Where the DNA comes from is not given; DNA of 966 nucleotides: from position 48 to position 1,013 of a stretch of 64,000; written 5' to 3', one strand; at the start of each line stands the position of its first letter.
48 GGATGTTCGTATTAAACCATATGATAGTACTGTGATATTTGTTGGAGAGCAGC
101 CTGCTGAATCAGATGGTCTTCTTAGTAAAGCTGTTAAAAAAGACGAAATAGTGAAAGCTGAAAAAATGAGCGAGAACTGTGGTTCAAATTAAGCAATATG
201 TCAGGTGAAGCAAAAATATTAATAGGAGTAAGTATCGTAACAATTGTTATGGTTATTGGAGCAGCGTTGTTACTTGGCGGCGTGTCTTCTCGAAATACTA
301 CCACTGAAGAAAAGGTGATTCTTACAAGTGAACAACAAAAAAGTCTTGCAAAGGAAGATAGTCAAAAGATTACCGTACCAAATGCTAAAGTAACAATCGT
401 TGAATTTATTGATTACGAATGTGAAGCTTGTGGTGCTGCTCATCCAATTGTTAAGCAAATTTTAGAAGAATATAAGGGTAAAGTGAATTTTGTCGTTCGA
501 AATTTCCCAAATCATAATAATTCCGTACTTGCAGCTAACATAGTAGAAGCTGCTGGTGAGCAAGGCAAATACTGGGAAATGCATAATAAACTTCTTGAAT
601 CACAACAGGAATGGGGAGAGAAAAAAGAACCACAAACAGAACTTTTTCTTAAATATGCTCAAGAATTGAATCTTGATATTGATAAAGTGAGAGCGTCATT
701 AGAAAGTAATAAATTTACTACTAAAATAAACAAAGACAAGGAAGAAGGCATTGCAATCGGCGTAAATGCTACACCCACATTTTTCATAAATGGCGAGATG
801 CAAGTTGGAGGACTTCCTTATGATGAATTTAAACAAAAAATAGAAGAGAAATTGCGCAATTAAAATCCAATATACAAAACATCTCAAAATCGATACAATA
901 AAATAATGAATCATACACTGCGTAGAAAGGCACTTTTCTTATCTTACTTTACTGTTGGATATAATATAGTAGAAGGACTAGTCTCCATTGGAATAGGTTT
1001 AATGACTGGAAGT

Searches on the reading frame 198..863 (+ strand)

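Call 43: search_protein_families(library=pfam, proteins=[window:198-863:+], max_evalue=0.001)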
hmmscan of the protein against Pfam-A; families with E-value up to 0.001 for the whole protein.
window:198-863:+ (221 aa): 6 families
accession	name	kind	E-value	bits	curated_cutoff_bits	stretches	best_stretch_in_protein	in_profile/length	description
PF13462.12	Thioredoxin_4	-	6.6e-31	108.2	23.2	1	61-216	11-164/165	Thioredoxin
PF01323.26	DSBA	-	3.8e-17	63.2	25.6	1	103-215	77-190/191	DSBA-like thioredoxin domain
PF13743.12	Thioredoxin_5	-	1.8e-05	25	27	0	137-197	101-163/186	Thioredoxin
PF13098.12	Thioredoxin_2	-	0.00018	22.2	27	0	62-214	4-103/104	Thioredoxin-like domain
PF13192.12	Thioredoxin_3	-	0.00024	21.5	24.8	0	176-214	32-73/76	Thioredoxin domain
PF00085.26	Thioredoxin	-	0.00048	20.5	23.5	0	59-108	14-63/103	Thioredoxin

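Call 61: search_protein_families(library=ncbifam, proteins=[window:198-863:+], max_evalue=0.01)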
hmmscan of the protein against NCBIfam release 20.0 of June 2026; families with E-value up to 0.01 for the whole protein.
window:198-863:+ (221 aa): 8 families
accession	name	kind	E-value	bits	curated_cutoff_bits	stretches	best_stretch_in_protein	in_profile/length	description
NF041057.1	Rcas_1661_fam_Se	equivalog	1.4e-27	96.8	190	1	42-217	68-246/247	Rcas_1661 family thioredoxin-like (seleno)lipoprotein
TIGR01068.1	thioredoxin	equivalog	2.5e-05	24.4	96.8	1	54-108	5-59/101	thioredoxin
NF047697.1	ThioredTrxAClost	equivalog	2.7e-05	24.3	140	1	52-103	6-57/105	thioredoxin TrxA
TIGR00411.1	redox_disulf_1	equivalog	0.00023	21.2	92.75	1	175-215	37-78/82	MJ0307 family thioredoxin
TIGR02738.1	TrbB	equivalog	0.0027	17.4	132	1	22-96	8-83/153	type-F conjugative transfer system pilin assembly thiol-disulfide isomerase TrbB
NF006898.0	PRK09381.1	equivalog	0.003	17.9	138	0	57-102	14-60/109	thioredoxin TrxA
NF041202.1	StoA_CxxC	exception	0.0043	17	210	1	46-109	34-98/163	endospore biogenesis thiol-disulfide oxidoreductase StoA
TIGR02187.2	PDO_seleno_TRX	equivalog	0.0068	15.8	185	0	44-83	109-148/209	protein disulfide oxidoreductase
